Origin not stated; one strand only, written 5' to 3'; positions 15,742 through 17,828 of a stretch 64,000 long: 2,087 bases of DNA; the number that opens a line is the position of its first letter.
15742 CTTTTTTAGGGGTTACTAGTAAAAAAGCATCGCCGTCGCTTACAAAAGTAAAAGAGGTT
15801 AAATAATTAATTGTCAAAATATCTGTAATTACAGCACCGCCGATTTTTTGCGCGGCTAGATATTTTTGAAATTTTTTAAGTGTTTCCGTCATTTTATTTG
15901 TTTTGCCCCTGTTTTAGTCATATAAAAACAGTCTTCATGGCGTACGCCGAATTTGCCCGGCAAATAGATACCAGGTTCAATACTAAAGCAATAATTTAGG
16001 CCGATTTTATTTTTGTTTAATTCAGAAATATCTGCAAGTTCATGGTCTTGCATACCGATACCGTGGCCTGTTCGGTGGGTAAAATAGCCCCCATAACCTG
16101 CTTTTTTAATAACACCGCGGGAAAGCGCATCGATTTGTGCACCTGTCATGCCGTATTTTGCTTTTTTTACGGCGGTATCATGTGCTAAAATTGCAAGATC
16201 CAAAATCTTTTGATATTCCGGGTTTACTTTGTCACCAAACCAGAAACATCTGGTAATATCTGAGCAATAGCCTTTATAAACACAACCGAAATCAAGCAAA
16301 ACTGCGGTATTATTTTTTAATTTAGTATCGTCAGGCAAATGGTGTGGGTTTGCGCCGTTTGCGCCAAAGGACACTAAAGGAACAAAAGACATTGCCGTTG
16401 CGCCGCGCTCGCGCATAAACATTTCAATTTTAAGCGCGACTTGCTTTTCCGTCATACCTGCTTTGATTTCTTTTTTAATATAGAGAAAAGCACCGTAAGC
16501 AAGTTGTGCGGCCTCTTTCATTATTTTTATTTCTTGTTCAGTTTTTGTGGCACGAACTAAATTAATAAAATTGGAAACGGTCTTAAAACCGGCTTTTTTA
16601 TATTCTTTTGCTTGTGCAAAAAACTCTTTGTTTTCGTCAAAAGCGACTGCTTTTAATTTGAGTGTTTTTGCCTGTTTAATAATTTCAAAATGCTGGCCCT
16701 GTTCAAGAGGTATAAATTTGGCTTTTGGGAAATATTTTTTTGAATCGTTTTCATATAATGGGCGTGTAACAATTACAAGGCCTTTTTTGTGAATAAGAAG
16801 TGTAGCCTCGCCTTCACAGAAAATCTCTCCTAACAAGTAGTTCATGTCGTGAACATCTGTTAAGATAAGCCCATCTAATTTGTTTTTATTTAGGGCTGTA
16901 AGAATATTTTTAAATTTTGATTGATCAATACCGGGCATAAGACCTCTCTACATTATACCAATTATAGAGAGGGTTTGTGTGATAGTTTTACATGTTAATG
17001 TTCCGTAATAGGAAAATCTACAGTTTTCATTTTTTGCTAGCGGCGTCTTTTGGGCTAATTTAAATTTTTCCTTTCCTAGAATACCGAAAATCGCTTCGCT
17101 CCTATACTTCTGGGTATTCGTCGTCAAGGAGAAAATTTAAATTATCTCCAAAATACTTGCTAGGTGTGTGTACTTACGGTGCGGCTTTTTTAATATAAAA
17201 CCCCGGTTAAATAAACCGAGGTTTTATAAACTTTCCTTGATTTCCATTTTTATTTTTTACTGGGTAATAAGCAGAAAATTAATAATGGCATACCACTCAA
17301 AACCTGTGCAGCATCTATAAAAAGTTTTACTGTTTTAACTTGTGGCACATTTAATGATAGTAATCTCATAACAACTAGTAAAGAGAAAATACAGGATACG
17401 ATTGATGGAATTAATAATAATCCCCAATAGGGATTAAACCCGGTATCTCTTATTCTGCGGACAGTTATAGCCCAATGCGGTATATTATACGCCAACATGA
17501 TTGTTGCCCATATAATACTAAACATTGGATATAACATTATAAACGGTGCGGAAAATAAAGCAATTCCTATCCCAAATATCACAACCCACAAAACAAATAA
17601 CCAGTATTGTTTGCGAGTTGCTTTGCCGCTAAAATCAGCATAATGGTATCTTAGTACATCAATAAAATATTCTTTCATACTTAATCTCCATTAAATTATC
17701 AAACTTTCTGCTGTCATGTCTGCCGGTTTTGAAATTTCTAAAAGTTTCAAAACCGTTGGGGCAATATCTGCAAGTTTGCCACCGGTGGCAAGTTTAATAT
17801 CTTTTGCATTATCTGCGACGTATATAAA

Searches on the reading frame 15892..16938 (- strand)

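Call 57: search_protein_families(library=pfam, proteins=[window:15892-16938:-], max_evalue=0.001)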
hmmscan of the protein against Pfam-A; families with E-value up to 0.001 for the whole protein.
window:15892-16938:- (349 aa): 2 families
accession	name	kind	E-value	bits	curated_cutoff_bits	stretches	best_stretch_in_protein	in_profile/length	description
PF00557.29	Peptidase_M24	-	1.6e-60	204.9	23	1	139-342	2-208/208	Metallopeptidase family M24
PF01321.24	Creatinase_N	-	4.1e-07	31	22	1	10-129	3-126/128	Creatinase/Prolidase N-terminal domain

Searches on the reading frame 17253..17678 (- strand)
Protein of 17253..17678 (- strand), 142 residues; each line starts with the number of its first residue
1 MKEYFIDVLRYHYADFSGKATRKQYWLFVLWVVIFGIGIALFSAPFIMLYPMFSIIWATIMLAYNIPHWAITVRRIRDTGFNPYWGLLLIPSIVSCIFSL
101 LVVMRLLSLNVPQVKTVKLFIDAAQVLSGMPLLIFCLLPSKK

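Call 57: search_protein_families(library=pfam, proteins=[window:17253-17678:-], max_evalue=0.001)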
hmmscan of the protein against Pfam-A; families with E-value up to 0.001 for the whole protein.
window:17253-17678:- (142 aa): 1 family
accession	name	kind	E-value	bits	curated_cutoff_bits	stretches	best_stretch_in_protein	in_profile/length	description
PF05656.20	DUF805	-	1.6e-13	51.6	25.7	1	13-104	1-98/111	Protein of unknown function (DUF805)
